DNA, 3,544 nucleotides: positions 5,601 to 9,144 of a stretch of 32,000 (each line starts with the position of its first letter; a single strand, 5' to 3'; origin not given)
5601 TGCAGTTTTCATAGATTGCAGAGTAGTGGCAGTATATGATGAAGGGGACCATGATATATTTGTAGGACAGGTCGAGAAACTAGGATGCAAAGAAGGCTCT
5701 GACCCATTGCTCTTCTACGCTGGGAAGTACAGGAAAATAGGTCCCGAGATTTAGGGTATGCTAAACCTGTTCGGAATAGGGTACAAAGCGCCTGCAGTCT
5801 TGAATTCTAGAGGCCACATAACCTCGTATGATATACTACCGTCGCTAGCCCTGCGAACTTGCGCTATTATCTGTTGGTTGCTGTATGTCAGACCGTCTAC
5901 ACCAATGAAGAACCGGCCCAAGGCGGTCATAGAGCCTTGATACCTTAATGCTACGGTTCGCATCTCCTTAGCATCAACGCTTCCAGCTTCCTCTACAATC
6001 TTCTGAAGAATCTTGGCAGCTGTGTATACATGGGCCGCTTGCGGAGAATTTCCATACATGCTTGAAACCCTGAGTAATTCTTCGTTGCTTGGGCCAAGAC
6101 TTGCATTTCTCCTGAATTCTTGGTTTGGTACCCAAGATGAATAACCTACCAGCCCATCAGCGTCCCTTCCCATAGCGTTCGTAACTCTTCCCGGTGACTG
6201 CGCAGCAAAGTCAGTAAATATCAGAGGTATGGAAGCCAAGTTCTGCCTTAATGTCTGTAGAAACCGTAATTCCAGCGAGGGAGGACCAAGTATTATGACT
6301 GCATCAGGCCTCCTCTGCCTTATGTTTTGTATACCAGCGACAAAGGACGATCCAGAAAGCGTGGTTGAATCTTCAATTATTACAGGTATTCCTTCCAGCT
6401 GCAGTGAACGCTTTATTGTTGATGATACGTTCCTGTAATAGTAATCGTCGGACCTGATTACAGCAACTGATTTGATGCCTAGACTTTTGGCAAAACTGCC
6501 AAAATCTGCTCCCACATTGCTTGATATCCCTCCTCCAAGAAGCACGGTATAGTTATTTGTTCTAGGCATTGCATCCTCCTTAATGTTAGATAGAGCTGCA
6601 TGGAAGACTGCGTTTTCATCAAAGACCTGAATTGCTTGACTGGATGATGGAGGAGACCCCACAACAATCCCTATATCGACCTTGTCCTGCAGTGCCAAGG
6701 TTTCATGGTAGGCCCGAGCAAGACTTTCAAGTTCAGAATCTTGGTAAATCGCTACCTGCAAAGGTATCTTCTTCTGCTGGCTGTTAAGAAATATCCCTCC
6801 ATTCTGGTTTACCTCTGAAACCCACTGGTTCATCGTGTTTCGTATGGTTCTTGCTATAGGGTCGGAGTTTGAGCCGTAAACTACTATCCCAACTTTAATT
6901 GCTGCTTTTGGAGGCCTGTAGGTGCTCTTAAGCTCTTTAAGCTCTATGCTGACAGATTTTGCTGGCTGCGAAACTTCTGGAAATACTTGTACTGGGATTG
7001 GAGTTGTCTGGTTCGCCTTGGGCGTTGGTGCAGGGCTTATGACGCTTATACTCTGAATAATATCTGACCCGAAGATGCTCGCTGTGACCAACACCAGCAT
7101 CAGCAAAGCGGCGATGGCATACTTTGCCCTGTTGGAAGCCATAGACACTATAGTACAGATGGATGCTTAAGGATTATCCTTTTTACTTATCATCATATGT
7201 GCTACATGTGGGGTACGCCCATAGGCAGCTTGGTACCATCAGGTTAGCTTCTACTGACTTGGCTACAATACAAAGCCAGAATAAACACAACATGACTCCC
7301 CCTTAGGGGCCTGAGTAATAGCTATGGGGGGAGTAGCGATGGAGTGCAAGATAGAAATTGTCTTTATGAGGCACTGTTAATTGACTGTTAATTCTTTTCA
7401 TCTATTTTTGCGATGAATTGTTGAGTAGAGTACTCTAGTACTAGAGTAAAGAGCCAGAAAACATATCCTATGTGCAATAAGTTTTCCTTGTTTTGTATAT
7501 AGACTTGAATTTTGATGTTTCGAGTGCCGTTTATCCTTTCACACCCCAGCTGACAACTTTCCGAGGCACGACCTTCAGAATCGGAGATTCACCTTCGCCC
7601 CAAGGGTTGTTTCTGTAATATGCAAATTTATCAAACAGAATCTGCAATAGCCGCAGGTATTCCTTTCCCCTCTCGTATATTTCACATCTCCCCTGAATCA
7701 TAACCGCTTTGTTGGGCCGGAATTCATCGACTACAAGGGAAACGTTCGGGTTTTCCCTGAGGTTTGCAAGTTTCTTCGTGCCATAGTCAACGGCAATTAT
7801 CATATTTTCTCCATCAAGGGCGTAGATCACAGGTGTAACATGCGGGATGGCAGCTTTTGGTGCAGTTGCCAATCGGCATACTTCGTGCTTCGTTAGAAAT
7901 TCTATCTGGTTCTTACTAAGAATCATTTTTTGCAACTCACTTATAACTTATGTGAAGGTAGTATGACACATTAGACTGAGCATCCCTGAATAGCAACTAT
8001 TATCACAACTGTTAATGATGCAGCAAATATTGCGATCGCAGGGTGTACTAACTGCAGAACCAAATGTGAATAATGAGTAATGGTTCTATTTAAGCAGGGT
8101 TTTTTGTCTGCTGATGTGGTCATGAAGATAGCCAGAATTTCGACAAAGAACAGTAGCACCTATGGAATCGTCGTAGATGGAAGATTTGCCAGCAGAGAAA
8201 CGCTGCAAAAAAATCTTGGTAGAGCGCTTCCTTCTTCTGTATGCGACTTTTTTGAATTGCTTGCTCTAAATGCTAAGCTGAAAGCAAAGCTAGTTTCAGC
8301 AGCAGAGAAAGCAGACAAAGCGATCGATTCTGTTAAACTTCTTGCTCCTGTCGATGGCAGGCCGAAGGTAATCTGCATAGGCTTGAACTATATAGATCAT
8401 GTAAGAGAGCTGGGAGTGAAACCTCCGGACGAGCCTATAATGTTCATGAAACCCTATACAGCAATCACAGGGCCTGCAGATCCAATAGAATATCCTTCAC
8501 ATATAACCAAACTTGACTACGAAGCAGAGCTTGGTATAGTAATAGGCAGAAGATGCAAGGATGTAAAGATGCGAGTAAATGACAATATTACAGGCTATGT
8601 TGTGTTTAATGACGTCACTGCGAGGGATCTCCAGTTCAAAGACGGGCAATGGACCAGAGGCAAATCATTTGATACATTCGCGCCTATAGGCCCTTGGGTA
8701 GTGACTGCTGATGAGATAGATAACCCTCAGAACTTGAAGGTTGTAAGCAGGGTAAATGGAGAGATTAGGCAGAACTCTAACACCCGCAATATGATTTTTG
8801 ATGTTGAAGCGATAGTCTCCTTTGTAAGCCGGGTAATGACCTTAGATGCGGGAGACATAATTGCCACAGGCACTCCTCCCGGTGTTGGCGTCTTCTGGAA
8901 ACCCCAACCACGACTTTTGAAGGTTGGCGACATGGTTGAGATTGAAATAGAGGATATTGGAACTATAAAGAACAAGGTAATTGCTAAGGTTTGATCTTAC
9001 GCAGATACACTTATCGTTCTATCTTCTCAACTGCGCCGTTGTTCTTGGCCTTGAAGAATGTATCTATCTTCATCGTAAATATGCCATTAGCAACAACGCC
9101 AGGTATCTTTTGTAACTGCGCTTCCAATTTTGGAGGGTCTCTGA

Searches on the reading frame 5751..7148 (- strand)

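Call 13: search_protein_families(library=pfam, proteins=[window:5751-7148:-])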
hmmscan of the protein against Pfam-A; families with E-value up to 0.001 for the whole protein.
window:5751-7148:- (465 aa): 3 families
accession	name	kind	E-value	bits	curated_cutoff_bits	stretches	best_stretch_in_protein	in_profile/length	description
PF13458.12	Peripla_BP_6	-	1.3e-20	74.8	31.7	1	84-415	2-323/343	Periplasmic binding protein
PF13433.12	Peripla_BP_5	-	1.9e-05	24.4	27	0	99-285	17-193/363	Periplasmic binding protein domain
PF01094.35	ANF_receptor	-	7.9e-05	22.3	25.4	1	110-324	10-224/353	Receptor family ligand binding region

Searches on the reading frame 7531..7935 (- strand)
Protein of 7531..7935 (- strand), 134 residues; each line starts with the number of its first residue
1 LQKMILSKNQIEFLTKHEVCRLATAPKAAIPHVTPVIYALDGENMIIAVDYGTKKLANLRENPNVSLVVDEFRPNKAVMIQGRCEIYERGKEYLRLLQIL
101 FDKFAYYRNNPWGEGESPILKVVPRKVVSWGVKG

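Call 13: search_protein_families(library=pfam, proteins=[window:7531-7935:-])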
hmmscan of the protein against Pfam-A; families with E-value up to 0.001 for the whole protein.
window:7531-7935:- (134 aa): 2 families
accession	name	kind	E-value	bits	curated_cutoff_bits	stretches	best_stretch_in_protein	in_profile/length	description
PF01243.27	PNPOx_N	-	1.5e-17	64.5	28.1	1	11-96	6-85/120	Pyridoxamine 5'-phosphate oxidase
PF12900.13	Pyridox_ox_2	-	1.5e-11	44.9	27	1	12-105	7-108/140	Pyridoxamine 5'-phosphate oxidase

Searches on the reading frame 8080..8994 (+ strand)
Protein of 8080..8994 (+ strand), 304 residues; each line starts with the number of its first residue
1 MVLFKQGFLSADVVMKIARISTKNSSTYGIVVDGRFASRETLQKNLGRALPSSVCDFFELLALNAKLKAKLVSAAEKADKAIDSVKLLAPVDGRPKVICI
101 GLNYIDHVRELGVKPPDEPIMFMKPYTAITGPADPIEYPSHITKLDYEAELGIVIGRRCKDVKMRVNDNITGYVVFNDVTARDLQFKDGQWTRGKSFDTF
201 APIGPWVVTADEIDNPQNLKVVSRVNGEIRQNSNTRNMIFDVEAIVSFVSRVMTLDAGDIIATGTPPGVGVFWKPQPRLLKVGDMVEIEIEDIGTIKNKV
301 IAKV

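Call 13: search_protein_families(library=pfam, proteins=[window:8080-8994:+])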
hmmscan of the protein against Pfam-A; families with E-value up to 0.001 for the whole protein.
window:8080-8994:+ (304 aa): 1 family
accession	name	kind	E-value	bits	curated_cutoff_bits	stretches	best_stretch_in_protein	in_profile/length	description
PF01557.24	FAA_hydrolase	-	3.9e-78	262.4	23.9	1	96-300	1-213/214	Fumarylacetoacetate (FAA) hydrolase C-terminal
